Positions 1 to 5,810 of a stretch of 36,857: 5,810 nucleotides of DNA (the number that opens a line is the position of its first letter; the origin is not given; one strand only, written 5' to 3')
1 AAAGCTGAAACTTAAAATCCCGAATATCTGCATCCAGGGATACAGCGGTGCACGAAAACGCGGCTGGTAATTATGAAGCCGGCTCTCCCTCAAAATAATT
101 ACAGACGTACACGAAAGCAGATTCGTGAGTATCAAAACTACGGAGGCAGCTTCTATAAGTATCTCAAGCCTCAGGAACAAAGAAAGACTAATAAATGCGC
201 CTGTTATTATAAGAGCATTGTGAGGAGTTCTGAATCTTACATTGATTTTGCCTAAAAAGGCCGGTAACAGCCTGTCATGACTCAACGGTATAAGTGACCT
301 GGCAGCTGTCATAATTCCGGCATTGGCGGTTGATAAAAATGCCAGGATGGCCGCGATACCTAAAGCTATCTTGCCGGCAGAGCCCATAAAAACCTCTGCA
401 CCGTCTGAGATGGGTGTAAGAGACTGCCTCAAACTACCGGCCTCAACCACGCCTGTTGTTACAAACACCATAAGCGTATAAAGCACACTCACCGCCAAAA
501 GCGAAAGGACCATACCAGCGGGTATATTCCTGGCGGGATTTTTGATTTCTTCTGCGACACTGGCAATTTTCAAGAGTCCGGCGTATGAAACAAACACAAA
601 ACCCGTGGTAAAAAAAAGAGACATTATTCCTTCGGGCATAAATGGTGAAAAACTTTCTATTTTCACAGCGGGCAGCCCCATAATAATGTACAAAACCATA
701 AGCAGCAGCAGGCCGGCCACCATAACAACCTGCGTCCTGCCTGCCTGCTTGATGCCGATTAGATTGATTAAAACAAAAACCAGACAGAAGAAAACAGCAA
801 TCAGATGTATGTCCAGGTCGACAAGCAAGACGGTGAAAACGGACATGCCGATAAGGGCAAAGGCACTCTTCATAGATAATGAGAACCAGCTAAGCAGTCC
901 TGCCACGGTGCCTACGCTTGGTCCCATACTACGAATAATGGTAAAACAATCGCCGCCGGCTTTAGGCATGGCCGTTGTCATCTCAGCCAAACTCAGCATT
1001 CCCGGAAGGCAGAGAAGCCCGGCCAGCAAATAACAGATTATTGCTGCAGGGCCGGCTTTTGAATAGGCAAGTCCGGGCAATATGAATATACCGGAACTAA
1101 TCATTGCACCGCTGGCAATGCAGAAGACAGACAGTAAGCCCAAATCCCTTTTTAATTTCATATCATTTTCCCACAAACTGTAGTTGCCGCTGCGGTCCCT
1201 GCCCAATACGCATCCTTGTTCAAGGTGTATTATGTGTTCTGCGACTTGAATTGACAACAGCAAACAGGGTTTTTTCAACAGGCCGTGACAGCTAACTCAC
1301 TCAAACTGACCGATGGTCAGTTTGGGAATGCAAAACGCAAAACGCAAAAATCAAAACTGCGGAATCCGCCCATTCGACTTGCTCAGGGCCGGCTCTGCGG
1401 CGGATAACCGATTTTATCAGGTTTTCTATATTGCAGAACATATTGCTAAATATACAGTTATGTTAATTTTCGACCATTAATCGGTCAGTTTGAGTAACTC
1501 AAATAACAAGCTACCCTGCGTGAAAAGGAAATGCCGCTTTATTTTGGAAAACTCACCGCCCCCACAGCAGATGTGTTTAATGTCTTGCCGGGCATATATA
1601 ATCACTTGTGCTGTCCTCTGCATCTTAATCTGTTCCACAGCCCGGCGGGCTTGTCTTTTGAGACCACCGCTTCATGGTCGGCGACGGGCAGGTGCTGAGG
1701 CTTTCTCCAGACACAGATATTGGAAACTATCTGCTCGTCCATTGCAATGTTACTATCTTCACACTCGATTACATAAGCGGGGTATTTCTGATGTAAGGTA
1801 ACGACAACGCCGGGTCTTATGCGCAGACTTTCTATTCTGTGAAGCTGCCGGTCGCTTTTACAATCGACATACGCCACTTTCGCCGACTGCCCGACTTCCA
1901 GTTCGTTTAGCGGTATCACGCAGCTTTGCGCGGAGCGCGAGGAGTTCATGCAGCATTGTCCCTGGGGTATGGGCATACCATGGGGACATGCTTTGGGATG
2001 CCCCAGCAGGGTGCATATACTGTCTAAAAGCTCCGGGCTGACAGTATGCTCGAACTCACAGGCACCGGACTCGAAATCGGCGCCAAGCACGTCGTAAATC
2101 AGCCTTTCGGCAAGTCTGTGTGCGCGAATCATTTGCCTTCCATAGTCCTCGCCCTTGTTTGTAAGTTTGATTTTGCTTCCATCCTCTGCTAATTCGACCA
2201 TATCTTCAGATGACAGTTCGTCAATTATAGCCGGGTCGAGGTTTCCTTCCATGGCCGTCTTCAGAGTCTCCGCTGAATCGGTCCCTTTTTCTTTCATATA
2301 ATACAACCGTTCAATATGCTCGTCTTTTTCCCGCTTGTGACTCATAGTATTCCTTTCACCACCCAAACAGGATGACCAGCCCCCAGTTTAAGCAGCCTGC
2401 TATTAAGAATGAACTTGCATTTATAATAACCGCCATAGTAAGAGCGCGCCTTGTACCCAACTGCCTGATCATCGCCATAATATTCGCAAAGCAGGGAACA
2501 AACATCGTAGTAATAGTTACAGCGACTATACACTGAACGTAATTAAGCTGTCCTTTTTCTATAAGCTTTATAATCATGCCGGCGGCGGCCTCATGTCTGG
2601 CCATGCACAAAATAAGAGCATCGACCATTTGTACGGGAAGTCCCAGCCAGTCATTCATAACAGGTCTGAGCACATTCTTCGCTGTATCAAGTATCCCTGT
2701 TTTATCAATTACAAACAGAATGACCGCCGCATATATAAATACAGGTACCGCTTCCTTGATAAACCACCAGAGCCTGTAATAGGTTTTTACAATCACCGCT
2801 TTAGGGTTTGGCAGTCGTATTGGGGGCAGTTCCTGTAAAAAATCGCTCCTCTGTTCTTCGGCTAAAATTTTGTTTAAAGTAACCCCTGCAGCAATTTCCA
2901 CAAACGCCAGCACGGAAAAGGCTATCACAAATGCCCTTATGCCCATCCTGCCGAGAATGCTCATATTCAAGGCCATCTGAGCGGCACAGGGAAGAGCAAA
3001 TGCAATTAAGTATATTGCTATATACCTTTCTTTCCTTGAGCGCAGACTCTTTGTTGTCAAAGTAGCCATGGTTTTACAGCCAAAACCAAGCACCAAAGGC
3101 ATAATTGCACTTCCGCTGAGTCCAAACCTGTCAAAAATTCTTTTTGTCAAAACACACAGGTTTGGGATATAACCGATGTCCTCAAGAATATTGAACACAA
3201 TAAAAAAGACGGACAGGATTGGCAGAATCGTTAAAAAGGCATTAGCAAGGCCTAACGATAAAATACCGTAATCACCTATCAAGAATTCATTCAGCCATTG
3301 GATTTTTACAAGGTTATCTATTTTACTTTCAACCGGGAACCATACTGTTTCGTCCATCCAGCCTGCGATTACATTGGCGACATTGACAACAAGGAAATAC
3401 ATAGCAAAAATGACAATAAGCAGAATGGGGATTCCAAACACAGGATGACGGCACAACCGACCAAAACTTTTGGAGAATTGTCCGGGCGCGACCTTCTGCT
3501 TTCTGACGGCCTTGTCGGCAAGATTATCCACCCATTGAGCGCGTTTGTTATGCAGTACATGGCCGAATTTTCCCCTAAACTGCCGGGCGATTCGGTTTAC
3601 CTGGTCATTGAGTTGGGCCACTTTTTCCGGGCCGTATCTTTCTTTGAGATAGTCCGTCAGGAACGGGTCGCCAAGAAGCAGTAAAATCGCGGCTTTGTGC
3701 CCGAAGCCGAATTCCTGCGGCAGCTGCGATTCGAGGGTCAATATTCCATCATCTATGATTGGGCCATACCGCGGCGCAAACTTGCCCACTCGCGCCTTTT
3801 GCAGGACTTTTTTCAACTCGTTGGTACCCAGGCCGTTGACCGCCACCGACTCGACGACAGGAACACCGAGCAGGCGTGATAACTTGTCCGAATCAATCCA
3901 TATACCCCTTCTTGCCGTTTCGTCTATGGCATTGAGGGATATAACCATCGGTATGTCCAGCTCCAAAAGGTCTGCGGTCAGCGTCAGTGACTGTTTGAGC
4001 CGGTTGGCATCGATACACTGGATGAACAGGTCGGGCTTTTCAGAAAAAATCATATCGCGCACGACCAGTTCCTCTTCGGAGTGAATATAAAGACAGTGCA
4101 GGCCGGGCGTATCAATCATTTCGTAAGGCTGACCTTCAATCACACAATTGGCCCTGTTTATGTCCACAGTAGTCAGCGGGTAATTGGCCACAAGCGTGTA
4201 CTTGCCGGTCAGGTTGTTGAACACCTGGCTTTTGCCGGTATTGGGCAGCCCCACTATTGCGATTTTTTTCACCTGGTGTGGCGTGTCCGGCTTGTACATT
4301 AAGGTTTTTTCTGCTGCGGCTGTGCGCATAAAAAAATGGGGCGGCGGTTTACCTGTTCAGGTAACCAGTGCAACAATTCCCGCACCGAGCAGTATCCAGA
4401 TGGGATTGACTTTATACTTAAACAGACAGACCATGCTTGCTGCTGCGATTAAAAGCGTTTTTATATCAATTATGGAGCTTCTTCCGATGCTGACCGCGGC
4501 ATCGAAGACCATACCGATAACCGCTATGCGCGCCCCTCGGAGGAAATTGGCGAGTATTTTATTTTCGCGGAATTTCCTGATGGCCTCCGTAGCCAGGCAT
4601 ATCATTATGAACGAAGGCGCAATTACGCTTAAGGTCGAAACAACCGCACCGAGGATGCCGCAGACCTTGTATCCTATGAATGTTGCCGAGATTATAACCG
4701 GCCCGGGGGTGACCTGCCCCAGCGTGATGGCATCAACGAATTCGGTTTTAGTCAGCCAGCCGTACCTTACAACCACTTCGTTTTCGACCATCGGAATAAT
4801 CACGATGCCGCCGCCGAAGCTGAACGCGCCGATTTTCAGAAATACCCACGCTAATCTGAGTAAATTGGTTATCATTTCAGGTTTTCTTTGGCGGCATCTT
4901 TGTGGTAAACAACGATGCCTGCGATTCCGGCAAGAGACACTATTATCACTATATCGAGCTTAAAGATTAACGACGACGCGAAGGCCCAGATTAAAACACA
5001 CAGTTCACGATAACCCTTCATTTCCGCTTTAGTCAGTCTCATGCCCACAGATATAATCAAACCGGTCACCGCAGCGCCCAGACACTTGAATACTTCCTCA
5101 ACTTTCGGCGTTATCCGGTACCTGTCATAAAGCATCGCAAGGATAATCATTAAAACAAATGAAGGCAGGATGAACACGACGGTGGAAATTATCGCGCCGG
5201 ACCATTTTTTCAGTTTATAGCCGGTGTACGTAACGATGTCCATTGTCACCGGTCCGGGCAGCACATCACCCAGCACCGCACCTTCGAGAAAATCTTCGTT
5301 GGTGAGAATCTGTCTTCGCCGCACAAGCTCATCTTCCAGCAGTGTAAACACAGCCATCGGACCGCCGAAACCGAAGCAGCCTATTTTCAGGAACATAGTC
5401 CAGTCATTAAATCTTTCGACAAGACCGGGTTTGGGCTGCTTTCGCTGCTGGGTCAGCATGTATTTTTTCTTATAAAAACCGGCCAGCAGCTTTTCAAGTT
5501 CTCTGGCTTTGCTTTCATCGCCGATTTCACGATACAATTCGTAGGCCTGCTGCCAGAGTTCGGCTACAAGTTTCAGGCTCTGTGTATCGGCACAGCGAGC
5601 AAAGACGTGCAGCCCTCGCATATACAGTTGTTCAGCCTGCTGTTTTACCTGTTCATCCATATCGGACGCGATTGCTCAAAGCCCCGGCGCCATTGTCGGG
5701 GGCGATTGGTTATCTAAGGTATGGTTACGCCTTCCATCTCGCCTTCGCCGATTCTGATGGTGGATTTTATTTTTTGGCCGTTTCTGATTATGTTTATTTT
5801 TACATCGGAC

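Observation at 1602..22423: Compact, divergent magnetosome gene cluster encoded as one co-directional block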

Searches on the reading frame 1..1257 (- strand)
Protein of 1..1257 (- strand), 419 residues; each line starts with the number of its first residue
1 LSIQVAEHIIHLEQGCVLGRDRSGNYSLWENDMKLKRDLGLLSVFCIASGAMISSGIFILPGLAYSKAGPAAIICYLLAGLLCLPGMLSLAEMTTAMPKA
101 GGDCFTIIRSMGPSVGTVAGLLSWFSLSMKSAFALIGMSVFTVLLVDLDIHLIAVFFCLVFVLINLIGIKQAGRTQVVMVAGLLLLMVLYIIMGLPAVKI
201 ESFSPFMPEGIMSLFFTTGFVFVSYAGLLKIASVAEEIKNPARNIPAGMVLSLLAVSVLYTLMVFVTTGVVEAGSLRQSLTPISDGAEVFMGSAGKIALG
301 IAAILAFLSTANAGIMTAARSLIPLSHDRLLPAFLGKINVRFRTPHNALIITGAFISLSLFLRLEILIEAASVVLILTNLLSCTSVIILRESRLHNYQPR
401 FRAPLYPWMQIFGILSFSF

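Call 22: search_protein_families(library=pfam, proteins=[window:1-1257:-], max_evalue=0.01)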
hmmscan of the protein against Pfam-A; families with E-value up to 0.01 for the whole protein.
window:1-1257:- (419 aa): 3 families
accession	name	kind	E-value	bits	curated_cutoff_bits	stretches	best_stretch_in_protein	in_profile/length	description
PF13520.12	AA_permease_2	-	7.8e-46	157.3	27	1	39-419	1-399/427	Amino acid permease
PF00324.27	AA_permease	-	2.1e-37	129.3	24.6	1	44-418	2-414/470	Amino acid permease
PF03845.19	Spore_permease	-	0.00035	20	23.4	1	43-280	6-243/321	Spore germination protein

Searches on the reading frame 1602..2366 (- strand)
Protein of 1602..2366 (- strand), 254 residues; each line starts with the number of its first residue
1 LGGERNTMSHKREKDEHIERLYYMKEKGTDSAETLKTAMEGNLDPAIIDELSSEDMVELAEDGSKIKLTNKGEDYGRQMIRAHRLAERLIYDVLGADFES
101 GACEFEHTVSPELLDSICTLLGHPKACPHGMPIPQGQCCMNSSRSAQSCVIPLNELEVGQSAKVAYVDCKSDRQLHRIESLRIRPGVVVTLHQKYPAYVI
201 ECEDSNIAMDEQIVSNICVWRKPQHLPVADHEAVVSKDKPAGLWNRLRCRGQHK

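Call 6: search_protein_families(library=pfam, proteins=[window:1602-2366:-], max_evalue=0.01)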
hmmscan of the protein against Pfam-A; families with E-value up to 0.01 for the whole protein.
window:1602-2366:- (254 aa): 2 families
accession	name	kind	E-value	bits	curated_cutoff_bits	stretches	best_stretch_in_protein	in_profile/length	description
PF02742.21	Fe_dep_repr_C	-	2.3e-22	79.2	27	1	69-135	1-70/70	Iron dependent repressor, metal binding and dimerisation domain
PF04023.20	FeoA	-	4.7e-10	39.8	23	1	151-219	1-72/74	FeoA domain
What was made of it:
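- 1602..2366 (-): DtxR-family metalloregulator with a C-terminal FeoA/SH3 domain (254 aa; 247 aa as called). Fe_dep_repr_C scores 79 bits and FeoA 40 bits (call 6).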

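Call 92: search_solved_structures(query=window:1602-2366:-, max_evalue=0.01, show_alignments=1)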
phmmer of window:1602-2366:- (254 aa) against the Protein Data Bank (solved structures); distinct sequences matched with E-value up to 0.01: 26.
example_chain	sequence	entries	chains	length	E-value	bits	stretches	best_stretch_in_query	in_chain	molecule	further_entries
7b25_A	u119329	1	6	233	8.2e-12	48.3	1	39-135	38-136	DtxR family iron (Metal) dependent repressor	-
7b24_A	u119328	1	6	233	1.6e-11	47.3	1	41-135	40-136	DtxR family iron (Metal) dependent repressor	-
7b1v_A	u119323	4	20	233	2.1e-11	47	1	46-135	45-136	DtxR family iron (Metal) dependent repressor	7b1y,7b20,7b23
1fx7_A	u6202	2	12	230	1.3e-10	44.3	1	45-161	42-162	IRON-DEPENDENT REPRESSOR IDER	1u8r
1b1b_A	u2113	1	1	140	1.5e-10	44.2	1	20-134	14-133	PROTEIN (IRON DEPENDENT REGULATOR)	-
2isy_A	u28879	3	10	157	1.9e-10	43.8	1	42-134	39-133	Iron-dependent repressor ideR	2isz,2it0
2x4h_A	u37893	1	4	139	6.9e-09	38.7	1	48-134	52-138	HYPOTHETICAL PROTEIN SSO2273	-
5cvi_A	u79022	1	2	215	1.2e-08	37.9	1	14-144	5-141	SloR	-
1bi0_A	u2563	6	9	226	1.6e-08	37.5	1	19-135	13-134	DIPHTHERIA TOXIN REPRESSOR | DIPHTHERIA TOX REPRESSOR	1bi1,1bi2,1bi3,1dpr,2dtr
1c0w_A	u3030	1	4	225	1.7e-08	37.5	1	19-135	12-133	DIPHTHERIA TOXIN REPRESSOR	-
3glx_A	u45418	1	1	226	1.9e-08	37.3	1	19-135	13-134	Diphtheria toxin repressor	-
1fwz_A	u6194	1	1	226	4.1e-08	36.2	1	48-135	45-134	DIPHTHERIA TOXIN REPRESSOR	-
8pvt_A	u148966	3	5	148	4.6e-08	36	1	12-135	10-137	Iron dependent repressor, putative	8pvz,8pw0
1g3y_A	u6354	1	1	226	1.1e-07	34.7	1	19-135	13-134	DIPHTHERIA TOXIN REPRESSOR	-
5zr4_A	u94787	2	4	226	2.2e-07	33.8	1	48-144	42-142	Metal-dependent transcriptional regulator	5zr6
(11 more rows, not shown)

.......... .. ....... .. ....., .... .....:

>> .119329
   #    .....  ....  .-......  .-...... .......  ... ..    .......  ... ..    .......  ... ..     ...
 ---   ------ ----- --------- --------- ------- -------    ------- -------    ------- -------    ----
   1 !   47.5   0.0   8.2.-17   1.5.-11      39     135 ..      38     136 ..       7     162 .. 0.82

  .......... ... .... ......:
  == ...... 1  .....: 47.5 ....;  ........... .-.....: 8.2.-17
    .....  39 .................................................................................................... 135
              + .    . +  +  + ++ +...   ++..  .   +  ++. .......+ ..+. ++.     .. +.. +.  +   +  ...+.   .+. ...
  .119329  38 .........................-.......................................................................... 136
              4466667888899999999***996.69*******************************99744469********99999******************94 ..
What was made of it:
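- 1602..2366 (-): It matches PDB DtxR/IdeR entries (call 92).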

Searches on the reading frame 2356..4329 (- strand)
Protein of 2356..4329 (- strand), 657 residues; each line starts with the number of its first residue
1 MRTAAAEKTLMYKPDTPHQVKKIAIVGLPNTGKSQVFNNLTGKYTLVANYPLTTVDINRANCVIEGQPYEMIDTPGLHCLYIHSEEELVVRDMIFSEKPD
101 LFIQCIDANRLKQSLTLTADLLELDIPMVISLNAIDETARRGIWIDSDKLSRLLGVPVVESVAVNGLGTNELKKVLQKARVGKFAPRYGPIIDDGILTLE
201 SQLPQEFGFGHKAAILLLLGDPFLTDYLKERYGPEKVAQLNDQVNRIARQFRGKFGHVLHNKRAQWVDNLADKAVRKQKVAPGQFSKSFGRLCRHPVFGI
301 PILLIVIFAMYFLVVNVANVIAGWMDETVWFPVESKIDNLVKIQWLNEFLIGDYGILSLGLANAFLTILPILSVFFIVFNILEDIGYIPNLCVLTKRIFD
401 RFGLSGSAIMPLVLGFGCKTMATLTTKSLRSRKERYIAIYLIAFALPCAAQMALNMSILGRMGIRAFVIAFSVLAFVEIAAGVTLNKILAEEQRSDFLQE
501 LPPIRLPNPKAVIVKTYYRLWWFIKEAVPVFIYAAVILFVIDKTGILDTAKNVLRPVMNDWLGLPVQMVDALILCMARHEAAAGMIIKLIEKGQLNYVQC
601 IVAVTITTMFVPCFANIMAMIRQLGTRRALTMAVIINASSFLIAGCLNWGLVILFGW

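Call 6: search_protein_families(library=pfam, proteins=[window:2356-4329:-], max_evalue=0.01)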
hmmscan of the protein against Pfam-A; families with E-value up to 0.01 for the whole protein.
window:2356-4329:- (657 aa): 7 families
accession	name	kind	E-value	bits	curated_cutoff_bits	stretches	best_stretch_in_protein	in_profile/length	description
PF02421.24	FeoB_N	-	5.7e-46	156.3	27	1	22-174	2-154/156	Ferrous iron transport protein B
PF07670.19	Gate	-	5.2e-24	85.1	29.6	2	365-461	1-103/104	Nucleoside recognition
PF01926.29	MMR_HSR1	-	3.9e-20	72.5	21.9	1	22-133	1-112/113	50S ribosome-binding GTPase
PF07664.17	FeoB_C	-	1.8e-08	34.4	26.6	1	474-519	8-54/54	Ferrous iron transport protein B C terminus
PF17910.6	FeoB_Cyto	-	7.8e-05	23.5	23.4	1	188-276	1-90/90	FeoB cytosolic helical domain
PF09439.16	SRPRB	-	0.00068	19.5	25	1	20-87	3-66/178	Signal recognition particle receptor beta subunit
PF03029.23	ATP_bind_1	-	0.004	17.4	27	1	66-139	90-170/240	Conserved hypothetical ATP binding protein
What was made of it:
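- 2356..4329 (-): feoB (657 aa ferrous iron transporter) of the MGC-linked type. FeoB_N, Gate and FeoB_C domains are present (call 6).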

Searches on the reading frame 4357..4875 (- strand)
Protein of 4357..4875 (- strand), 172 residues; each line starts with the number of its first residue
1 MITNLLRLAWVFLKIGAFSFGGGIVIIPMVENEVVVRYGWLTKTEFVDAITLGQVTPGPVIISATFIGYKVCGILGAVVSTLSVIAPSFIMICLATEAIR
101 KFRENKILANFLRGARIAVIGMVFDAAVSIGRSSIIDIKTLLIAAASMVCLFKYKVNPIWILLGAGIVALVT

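Call 6: search_protein_families(library=pfam, proteins=[window:4357-4875:-], max_evalue=0.01)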
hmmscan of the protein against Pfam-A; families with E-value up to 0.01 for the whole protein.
window:4357-4875:- (172 aa): 1 family
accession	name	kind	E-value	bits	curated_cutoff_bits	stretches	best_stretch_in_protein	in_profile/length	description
PF02417.20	Chromate_transp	-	1.9e-51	174.8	28.6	1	6-169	1-165/166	Chromate transporter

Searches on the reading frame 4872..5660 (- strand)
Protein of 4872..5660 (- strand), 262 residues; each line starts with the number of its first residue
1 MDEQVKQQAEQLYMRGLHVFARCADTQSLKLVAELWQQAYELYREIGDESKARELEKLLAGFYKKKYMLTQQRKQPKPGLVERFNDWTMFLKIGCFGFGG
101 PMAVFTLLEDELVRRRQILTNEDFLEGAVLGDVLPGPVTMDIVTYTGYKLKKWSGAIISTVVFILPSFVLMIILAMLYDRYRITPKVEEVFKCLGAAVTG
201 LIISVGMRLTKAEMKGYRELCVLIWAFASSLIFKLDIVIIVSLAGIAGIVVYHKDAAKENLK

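Call 6: search_protein_families(library=pfam, proteins=[window:4872-5660:-], max_evalue=0.01)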
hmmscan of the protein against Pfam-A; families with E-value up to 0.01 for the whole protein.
window:4872-5660:- (262 aa): 1 family
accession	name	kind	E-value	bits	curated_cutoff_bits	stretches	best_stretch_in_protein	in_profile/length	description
PF02417.20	Chromate_transp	-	4.1e-42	144.5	28.6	1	89-249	6-166/166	Chromate transporter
